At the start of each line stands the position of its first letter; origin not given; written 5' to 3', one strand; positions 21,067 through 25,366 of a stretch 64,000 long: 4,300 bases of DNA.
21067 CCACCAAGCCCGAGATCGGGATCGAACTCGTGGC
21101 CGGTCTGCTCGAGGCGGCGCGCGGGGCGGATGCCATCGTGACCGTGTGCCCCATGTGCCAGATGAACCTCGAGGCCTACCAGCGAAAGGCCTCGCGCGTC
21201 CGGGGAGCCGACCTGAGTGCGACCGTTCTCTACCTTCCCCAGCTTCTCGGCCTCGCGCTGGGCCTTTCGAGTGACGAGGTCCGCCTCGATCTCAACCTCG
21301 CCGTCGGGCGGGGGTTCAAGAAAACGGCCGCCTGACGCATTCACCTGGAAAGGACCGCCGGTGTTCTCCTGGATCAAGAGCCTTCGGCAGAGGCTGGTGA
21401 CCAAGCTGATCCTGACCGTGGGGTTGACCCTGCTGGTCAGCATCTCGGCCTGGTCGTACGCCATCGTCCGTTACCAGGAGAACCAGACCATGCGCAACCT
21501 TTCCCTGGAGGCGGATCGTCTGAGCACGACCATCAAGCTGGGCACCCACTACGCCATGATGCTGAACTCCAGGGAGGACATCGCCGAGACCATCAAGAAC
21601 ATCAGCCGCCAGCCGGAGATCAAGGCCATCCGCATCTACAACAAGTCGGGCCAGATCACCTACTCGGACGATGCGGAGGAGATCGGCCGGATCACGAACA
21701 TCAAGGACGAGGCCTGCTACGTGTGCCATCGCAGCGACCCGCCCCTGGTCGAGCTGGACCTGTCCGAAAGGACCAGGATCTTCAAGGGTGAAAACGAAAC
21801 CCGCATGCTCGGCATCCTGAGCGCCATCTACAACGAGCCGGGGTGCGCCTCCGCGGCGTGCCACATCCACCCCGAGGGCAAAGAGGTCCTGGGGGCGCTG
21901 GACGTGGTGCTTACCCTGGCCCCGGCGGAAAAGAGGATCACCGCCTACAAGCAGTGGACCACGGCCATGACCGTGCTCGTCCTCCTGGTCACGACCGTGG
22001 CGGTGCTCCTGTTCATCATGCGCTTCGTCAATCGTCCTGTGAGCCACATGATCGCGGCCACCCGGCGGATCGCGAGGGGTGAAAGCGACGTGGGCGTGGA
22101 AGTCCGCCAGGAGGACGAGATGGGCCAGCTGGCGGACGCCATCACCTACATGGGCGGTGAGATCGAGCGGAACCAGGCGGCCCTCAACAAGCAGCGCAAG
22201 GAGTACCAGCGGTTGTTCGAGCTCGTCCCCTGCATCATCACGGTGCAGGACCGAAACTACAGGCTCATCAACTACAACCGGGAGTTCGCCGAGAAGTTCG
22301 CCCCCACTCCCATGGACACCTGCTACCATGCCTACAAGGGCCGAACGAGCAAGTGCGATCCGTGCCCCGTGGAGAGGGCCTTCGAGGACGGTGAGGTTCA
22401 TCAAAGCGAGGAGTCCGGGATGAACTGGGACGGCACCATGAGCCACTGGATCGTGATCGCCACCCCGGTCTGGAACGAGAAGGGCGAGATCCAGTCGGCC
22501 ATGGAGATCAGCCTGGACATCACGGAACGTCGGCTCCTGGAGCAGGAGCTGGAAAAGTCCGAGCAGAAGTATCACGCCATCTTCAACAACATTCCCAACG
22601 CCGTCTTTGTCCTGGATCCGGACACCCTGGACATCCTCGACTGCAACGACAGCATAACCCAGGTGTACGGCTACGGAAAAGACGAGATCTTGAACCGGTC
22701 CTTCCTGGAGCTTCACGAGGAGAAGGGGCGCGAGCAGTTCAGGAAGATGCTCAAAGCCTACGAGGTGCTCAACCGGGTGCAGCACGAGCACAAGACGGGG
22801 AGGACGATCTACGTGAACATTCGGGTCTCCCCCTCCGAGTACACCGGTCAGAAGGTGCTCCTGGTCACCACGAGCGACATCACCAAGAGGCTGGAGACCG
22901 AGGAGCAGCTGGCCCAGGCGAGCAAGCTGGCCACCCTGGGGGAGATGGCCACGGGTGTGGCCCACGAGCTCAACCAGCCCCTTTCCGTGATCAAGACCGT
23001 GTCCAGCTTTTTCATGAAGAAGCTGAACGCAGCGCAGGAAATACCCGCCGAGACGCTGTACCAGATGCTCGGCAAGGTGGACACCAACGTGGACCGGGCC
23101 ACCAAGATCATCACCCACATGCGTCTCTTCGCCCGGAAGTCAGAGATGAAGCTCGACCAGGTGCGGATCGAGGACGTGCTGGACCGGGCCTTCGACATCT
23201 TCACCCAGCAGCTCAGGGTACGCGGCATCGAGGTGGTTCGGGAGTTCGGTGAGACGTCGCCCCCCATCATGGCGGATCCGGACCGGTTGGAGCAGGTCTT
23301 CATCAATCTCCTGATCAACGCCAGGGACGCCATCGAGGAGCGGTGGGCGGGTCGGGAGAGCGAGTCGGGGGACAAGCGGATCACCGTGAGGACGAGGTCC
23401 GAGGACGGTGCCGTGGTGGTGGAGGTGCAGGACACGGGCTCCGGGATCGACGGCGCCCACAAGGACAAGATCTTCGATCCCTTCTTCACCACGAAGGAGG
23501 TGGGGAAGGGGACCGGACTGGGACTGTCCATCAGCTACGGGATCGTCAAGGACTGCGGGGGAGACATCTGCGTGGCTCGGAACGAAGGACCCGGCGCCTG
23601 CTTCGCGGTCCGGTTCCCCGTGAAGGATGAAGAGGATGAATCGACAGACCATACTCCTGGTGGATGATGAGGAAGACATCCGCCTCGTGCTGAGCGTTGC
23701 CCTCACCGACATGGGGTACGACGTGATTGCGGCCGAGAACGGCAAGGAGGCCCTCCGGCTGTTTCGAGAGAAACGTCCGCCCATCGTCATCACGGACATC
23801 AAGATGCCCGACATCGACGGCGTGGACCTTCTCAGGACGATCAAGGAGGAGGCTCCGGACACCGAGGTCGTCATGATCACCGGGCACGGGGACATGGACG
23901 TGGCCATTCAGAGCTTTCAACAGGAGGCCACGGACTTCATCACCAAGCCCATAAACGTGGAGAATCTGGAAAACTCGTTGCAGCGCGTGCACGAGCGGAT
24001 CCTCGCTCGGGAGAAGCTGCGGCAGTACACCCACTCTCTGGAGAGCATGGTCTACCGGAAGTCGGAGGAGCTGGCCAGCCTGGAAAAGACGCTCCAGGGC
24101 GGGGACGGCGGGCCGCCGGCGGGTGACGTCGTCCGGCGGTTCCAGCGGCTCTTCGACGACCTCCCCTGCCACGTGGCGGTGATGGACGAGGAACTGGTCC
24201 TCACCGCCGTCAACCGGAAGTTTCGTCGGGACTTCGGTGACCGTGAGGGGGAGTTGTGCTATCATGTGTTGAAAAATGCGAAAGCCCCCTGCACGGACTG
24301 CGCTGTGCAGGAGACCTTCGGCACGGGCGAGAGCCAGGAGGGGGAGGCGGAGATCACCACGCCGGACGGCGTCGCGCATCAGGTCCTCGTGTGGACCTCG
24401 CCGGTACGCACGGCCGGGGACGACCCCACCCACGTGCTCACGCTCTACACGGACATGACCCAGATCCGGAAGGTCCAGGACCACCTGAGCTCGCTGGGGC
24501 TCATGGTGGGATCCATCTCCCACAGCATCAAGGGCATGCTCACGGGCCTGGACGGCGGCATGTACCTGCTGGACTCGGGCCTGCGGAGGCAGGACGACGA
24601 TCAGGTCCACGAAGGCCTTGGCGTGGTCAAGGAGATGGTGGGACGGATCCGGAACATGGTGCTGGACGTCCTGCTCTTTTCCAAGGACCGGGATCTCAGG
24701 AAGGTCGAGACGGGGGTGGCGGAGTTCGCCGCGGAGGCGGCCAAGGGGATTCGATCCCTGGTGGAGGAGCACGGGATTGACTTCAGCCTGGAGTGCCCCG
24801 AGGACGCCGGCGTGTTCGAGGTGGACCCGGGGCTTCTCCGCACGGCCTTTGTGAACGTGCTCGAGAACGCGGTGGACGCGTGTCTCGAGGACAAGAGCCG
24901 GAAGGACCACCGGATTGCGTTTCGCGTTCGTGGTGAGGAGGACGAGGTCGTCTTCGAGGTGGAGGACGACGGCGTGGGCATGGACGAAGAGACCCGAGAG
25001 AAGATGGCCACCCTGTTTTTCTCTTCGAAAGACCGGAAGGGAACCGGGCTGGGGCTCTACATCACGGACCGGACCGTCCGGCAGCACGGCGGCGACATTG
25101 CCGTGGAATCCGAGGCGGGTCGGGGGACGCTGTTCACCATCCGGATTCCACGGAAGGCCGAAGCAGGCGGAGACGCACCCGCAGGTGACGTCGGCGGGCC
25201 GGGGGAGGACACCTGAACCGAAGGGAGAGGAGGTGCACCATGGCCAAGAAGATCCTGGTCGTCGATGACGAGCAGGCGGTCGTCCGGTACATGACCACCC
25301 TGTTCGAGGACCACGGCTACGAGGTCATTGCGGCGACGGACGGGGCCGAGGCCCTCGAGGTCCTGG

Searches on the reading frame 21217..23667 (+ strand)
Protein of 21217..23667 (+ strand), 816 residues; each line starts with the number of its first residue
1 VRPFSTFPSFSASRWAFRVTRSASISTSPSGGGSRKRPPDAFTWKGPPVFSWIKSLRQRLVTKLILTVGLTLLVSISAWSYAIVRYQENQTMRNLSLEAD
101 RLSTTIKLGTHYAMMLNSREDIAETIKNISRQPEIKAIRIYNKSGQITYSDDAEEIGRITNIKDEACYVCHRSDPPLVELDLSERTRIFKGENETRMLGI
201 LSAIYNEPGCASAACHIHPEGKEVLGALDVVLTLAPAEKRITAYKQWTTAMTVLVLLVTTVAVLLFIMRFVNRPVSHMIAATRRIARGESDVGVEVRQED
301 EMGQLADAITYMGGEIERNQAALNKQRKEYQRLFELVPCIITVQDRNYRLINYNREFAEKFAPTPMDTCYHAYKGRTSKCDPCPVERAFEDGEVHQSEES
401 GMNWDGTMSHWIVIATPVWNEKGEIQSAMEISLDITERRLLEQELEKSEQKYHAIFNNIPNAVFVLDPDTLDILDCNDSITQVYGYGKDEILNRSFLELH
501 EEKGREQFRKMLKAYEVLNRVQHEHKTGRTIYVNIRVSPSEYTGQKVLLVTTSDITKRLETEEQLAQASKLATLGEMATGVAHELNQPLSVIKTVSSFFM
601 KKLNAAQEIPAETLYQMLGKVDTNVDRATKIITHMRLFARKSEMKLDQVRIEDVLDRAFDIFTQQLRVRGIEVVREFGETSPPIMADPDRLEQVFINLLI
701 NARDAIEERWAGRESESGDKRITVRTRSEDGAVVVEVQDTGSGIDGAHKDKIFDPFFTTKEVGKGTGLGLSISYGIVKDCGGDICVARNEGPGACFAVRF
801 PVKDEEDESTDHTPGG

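Call 5: search_protein_families(library=pfam, proteins=[window:21217-23667:+], max_evalue=0.01)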
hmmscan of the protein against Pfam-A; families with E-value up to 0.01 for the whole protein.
window:21217-23667:+ (816 aa): 10 families
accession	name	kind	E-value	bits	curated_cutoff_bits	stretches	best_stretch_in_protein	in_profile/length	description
PF02518.31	HATPase_c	-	1.8e-22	80.3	26.4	1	687-803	2-110/111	Histidine kinase-, DNA gyrase B-, and HSP90-like ATPase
PF08448.16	PAS_4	-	2.2e-18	66.9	23.1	2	334-439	1-109/110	PAS fold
PF13426.13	PAS_9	-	3.4e-18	66.3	27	2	460-557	1-103/103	PAS domain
PF00989.32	PAS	-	5.5e-14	52.6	22.6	1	451-555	2-113/113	PAS fold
PF13188.13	PAS_8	-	1.7e-10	40.8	21.8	1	451-503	2-54/65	PAS domain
PF00672.30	HAMP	-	1.5e-08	35.3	25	1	266-317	1-52/53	HAMP domain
PF00512.31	HisKA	-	5.9e-08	33.1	26.9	1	574-641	2-63/66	His Kinase A (phospho-acceptor) domain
PF13581.12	HATPase_c_2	-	0.0021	18.5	27.4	1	713-780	48-112/127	Histidine kinase-like ATPase domain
PF08447.18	PAS_3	-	0.0065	17.2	25.6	0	474-547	2-83/89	PAS fold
PF14501.12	HATPase_c_5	-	0.0093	16.3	22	0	693-790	8-92/102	GHKL domain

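Call 55: search_protein_families(library=ncbifam, proteins=[window:21217-23667:+], max_evalue=0.00001)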
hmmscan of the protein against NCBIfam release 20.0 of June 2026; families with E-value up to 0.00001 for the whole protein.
window:21217-23667:+ (816 aa): 83 families (the best 25 are shown)
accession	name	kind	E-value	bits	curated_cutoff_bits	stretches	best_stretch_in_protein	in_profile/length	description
NF008468.0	PRK11360.1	equivalog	9.1e-71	239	646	1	442-808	260-614/616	two-component system sensor histidine kinase AtoS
NF046020.1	HisKinCckABruc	equivalog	4.8e-56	190.1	1000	1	428-808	324-713/868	cell cycle histidine kinase CckA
NF052573.1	HisKinEspAMyxo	equivalog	1.9e-55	188.2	1400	1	406-809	213-618/755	serine histidine kinase EspA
NF052574.1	HisKinEspCMyxo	equivalog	2.8e-54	184.5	1200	1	467-807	304-642/785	serine histidine kinase EspC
NF010076.0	PRK13557.1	subfamily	2.6e-48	164.8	631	1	464-810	44-402/540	histidine kinase famiy protein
NF007688.0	PRK10364.1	equivalog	5.3e-48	163.9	479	1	560-806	226-455/460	two-component system sensor histidine kinase ZraS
NF046026.1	HisKinCckACaul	equivalog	8.8e-48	162.9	1000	1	465-809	197-539/678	cell cycle histidine kinase CckA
NF041777.1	sens_FixL_Rhizob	equivalog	7.5e-42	143.6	850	1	406-805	78-484/485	sensor protein FixL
NF033092.0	HK_WalK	equivalog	2.6e-41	141.9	725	2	444-801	252-593/594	cell wall metabolism sensor histidine kinase WalK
NF046044.1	PnpS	equivalog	5.5e-41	140.9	400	2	443-801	48-390/390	two-component system histidine kinase PnpS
NF038348.1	T2SS_HK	subfamily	4e-40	137.8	450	1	627-803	410-574/574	histidine kinase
NF047794.1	HisKinPtgB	equivalog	1.4e-38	132.6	1000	1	557-800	424-653/656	two-component system sensor histidine kinase PgtB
NF047466.1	hybrid_RR_LvrB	exception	2.5e-37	129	500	1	557-801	135-375/377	hybrid histidine kinase/response regulator LvrB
NF047497.1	HK_LIC_12097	equivalog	3.2e-37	128.1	500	1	503-802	79-366/367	LIC_12097 family sensor histidine kinase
NF010411.0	PRK13837.1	equivalog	2e-36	125.3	647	1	558-810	434-683/828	two-component system VirA-like sensor kinase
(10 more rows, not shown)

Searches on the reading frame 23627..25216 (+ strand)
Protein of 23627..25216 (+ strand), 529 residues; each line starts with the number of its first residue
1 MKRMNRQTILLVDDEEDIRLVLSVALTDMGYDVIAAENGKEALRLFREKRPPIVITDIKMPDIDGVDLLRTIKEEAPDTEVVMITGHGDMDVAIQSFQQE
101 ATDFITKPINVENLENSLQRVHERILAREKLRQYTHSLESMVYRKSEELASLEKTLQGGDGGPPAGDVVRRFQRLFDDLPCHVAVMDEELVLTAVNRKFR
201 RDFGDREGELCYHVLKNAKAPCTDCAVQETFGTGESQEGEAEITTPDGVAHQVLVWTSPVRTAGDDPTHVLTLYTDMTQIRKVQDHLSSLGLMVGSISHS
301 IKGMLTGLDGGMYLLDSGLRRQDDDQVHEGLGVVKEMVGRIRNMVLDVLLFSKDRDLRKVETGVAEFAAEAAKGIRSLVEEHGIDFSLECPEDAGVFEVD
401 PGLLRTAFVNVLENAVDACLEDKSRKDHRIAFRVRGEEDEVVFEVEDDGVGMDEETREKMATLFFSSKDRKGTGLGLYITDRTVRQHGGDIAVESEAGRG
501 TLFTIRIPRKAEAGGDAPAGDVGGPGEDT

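Call 5: search_protein_families(library=pfam, proteins=[window:23627-25216:+], max_evalue=0.01)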
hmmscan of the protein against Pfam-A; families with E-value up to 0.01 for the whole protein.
window:23627-25216:+ (529 aa): 10 families
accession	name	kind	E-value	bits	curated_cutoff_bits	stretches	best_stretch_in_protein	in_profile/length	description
PF00072.30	Response_reg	-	5.9e-31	107.3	30.2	1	9-118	1-110/111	Response regulator receiver domain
PF02518.31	HATPase_c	-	2.4e-23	83.1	26.4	1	400-510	2-110/111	Histidine kinase-, DNA gyrase B-, and HSP90-like ATPase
PF14501.12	HATPase_c_5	-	4.6e-07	30.1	22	1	406-497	8-92/102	GHKL domain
PF08448.16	PAS_4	-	5.9e-06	26.9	23.1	1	176-279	1-107/110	PAS fold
PF13581.12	HATPase_c_2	-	0.00014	22.3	27.4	1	405-487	33-112/127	Histidine kinase-like ATPase domain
PF00989.32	PAS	-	0.00063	20.2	22.6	1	171-272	2-108/113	PAS fold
PF13426.13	PAS_9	-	0.00085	20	27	1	181-279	2-103/103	PAS domain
PF23198.2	PDE8A_N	-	0.0012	19.2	29.6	1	6-85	9-90/147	PDE8A-like, N-terminal domain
PF20161.5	VpsR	-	0.0028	17.8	23.7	1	8-118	12-120/121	VpsR domain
PF13589.12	HATPase_c_3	-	0.0035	17.8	25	1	406-473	5-68/137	Histidine kinase-, DNA gyrase B-, and HSP90-like ATPase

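Call 55: search_protein_families(library=ncbifam, proteins=[window:23627-25216:+], max_evalue=0.00001)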
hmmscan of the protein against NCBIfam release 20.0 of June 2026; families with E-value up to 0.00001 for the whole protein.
window:23627-25216:+ (529 aa): 148 families (the best 25 are shown)
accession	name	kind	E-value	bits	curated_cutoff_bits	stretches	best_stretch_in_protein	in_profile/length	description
NF046020.1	HisKinCckABruc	equivalog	1.5e-41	142.1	1000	2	170-513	346-711/868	cell cycle histidine kinase CckA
NF008468.0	PRK11360.1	equivalog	2.9e-39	134.9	646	1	185-512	283-611/616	two-component system sensor histidine kinase AtoS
NF052574.1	HisKinEspCMyxo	equivalog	3.1e-38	131.5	1200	2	219-509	340-637/785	serine histidine kinase EspC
NF008302.0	PRK11091.1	equivalog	8.4e-35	120.1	838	2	270-510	259-506/779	aerobic respiration two-component sensor histidine kinase ArcB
TIGR02956.1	TMAO_torS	equivalog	1.5e-34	119.3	676.5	2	296-508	470-681/967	TMAO reductase system sensor histidine kinase/response regulator TorS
NF052573.1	HisKinEspAMyxo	equivalog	2.5e-34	118.4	1400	2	170-507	254-609/755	serine histidine kinase EspA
NF046044.1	PnpS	equivalog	4.4e-34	118.1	400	1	120-508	7-390/390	two-component system histidine kinase PnpS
NF011874.0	PRK15347.1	equivalog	6.6e-34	117.1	852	2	295-510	403-615/921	two component system sensor kinase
NF010076.0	PRK13557.1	subfamily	4.5e-33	114.5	631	2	286-513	159-398/540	histidine kinase famiy protein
NF046026.1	HisKinCckACaul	equivalog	6.8e-33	113.7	1000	2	278-513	294-536/678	cell cycle histidine kinase CckA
NF047466.1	hybrid_RR_LvrB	exception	3.1e-31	108.9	500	2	279-509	142-376/377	hybrid histidine kinase/response regulator LvrB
NF051870.1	NAssimRespRegNtrX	equivalog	4.5e-28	98.3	600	1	8-143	3-136/452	nitrogen assimilation response regulator NtrX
NF047465.1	hybrid_HK_LvrA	exception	4.5e-28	97.7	1200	2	295-509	605-818/819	hybrid histidine kinase/response regulator LvrA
NF008469.0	PRK11361.1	equivalog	3.8e-27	95.1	714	1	6-138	4-136/461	acetoacetate metabolism transcriptional regulator AtoC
TIGR02966.1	phoR_proteo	equivalog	1.2e-26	93.5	334.2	1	169-507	5-333/333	phosphate regulon sensor histidine kinase PhoR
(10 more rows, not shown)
